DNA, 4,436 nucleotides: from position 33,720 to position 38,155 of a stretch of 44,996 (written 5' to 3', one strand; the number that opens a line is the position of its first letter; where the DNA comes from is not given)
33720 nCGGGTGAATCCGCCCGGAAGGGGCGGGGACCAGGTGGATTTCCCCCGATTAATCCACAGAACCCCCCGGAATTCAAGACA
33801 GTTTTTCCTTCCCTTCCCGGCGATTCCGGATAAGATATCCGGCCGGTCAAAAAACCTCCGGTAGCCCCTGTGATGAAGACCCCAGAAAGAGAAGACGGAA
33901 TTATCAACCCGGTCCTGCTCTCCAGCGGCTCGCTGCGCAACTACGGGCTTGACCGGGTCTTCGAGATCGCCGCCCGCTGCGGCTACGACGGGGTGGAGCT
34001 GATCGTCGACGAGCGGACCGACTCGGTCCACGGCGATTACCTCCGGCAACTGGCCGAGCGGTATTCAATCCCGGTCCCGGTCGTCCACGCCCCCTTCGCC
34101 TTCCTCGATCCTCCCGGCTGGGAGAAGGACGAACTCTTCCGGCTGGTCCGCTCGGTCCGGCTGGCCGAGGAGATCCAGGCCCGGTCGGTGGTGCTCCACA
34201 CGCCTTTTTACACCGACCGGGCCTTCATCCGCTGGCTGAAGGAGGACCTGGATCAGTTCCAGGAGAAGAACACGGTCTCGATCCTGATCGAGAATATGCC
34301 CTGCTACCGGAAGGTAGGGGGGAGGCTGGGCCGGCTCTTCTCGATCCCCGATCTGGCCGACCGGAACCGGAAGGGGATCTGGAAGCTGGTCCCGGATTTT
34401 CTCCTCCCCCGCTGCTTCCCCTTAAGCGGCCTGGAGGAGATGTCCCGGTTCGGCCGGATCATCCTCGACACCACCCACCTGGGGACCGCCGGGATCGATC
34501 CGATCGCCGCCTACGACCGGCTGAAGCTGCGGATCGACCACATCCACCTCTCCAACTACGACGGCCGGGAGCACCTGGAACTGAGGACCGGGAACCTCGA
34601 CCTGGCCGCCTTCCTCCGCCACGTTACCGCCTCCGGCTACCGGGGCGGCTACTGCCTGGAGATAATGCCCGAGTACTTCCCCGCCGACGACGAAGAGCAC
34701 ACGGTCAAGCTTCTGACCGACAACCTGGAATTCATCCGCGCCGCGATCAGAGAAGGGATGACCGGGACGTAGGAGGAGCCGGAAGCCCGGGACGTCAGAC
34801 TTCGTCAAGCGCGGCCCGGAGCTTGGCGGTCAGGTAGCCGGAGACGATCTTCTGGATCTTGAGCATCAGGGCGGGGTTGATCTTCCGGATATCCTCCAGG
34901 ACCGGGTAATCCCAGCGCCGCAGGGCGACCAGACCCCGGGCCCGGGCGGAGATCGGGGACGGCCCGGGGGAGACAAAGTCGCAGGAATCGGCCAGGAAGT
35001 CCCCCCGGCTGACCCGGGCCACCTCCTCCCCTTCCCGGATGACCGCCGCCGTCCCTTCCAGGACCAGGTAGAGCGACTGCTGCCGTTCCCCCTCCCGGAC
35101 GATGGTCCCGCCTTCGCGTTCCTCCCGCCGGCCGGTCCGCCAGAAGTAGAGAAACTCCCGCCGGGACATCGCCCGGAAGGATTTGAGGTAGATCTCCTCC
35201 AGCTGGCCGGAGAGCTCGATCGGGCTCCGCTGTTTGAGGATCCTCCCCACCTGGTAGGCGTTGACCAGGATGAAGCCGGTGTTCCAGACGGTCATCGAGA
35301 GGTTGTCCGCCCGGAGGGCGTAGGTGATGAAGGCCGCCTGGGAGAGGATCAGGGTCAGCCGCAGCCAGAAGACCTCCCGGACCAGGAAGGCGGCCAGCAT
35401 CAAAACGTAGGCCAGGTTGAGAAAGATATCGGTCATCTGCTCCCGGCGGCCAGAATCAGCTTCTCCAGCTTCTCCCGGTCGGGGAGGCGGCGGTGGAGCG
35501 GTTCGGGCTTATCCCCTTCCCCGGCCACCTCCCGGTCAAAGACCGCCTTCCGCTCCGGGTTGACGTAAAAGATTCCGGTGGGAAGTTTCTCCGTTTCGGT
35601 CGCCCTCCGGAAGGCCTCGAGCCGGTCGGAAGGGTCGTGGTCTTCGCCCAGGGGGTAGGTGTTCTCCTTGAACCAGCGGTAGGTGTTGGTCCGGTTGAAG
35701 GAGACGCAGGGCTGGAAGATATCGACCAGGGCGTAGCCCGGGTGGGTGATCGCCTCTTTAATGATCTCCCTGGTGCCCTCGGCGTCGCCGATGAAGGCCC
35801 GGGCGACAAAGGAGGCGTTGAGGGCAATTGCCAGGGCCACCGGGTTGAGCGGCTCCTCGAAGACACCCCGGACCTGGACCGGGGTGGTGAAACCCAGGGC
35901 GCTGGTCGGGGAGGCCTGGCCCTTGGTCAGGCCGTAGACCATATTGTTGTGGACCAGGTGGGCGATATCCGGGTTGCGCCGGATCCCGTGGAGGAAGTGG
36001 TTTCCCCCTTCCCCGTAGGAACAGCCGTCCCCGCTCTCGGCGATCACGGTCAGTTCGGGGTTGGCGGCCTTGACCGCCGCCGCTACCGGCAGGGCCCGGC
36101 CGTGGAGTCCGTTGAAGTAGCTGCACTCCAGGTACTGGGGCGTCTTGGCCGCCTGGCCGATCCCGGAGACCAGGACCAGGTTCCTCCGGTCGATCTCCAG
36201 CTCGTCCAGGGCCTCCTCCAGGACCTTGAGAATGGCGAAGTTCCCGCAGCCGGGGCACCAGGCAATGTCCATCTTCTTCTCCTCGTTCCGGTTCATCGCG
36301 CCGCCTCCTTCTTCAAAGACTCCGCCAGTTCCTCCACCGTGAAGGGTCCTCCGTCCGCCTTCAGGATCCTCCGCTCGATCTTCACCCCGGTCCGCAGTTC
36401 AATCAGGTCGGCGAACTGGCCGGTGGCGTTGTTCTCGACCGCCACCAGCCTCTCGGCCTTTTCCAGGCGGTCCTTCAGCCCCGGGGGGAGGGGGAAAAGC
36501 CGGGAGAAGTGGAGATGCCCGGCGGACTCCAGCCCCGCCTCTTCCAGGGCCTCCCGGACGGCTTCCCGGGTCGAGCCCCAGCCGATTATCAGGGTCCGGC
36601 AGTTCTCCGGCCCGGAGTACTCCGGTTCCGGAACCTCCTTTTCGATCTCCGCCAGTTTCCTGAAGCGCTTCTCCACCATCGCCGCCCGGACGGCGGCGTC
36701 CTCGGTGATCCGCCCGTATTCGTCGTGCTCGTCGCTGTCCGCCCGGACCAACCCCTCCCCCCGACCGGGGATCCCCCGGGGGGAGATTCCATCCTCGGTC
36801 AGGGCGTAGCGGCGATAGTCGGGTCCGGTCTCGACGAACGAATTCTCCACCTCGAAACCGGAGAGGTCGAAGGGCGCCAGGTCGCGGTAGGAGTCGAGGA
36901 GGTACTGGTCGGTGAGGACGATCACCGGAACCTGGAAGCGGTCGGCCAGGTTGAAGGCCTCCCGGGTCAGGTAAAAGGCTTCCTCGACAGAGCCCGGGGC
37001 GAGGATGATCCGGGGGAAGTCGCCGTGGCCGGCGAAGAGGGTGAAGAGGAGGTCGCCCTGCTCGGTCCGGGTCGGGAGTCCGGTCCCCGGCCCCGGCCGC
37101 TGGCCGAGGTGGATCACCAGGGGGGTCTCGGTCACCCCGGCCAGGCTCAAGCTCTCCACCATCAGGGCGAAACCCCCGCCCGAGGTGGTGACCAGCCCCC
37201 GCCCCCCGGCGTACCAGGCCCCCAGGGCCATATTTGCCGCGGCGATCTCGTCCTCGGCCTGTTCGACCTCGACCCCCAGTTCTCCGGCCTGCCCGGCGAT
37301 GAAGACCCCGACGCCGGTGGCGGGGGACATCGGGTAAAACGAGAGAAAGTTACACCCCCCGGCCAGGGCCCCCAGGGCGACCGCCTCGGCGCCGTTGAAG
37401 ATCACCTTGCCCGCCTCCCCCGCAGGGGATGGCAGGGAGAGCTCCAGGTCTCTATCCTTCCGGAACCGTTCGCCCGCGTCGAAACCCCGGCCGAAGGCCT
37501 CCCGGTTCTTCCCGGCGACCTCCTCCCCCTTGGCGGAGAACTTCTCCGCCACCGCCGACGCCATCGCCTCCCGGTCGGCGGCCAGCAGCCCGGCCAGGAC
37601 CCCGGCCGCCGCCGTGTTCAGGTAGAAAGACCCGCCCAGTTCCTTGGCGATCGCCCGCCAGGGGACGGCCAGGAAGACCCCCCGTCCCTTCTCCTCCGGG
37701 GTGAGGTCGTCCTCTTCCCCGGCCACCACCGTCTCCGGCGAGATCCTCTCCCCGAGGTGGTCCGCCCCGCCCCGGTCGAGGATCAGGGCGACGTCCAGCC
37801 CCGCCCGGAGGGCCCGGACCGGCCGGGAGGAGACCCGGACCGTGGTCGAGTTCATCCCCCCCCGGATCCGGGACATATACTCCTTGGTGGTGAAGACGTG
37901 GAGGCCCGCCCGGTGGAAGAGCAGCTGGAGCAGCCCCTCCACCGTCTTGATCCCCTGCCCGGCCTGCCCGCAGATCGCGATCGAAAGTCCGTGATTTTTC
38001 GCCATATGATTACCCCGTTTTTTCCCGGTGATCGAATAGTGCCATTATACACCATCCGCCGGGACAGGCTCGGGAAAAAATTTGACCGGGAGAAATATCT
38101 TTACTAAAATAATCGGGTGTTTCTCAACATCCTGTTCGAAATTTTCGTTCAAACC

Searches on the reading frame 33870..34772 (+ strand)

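Call 6: search_protein_families(library=pfam, proteins=[window:33870-34772:+])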
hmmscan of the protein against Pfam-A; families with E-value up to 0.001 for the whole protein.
window:33870-34772:+ (300 aa): 1 family
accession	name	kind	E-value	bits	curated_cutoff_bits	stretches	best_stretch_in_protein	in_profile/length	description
PF01261.30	AP_endonuc_2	-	2.6e-20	73.6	31.1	2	31-159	1-144/249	Xylose isomerase-like TIM barrel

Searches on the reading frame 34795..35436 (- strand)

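Call 6: search_protein_families(library=pfam, proteins=[window:34795-35436:-])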
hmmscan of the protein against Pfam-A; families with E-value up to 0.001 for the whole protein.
window:34795-35436:- (213 aa): 2 families
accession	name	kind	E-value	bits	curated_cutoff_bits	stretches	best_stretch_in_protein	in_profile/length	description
PF04831.18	POPDC1-3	-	3.6e-08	34.1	28.1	1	4-95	4-102/140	POPDC1-3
PF00027.35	cNMP_binding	-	1.2e-07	32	27.5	1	107-183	5-85/89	Cyclic nucleotide-binding domain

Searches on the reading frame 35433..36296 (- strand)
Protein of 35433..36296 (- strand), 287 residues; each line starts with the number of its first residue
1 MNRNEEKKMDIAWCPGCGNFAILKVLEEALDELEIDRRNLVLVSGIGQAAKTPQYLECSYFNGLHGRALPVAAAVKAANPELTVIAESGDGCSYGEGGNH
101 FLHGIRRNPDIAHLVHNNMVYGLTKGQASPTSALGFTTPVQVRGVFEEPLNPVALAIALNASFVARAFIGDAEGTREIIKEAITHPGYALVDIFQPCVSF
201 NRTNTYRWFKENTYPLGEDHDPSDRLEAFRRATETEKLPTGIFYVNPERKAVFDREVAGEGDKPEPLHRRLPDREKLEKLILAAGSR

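Call 6: search_protein_families(library=pfam, proteins=[window:35433-36296:-])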
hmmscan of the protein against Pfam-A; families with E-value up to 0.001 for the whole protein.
window:35433-36296:- (287 aa): 2 families
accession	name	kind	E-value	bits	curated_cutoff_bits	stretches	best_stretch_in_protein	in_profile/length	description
PF02775.26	TPP_enzyme_C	-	5e-27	95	21.9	1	50-193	16-151/151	Thiamine pyrophosphate enzyme, C-terminal TPP binding domain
PF12367.13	PFO_beta_C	-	2.5e-22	79.1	24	1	197-252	1-57/66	Pyruvate ferredoxin oxidoreductase beta subunit C terminal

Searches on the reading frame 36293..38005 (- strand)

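Call 21: search_protein_families(library=pfam, proteins=[window:36293-38005:-])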
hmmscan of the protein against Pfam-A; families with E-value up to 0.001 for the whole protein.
window:36293-38005:- (570 aa): 2 families
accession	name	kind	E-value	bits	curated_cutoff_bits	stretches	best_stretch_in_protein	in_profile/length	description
PF01855.24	POR_N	-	3.8e-54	184.3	27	1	212-445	2-230/231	Pyruvate flavodoxin/ferredoxin oxidoreductase, thiamine diP-bdg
PF01558.24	POR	-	6.8e-30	104.9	27.4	1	15-176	1-173/173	Pyruvate ferredoxin/flavodoxin oxidoreductase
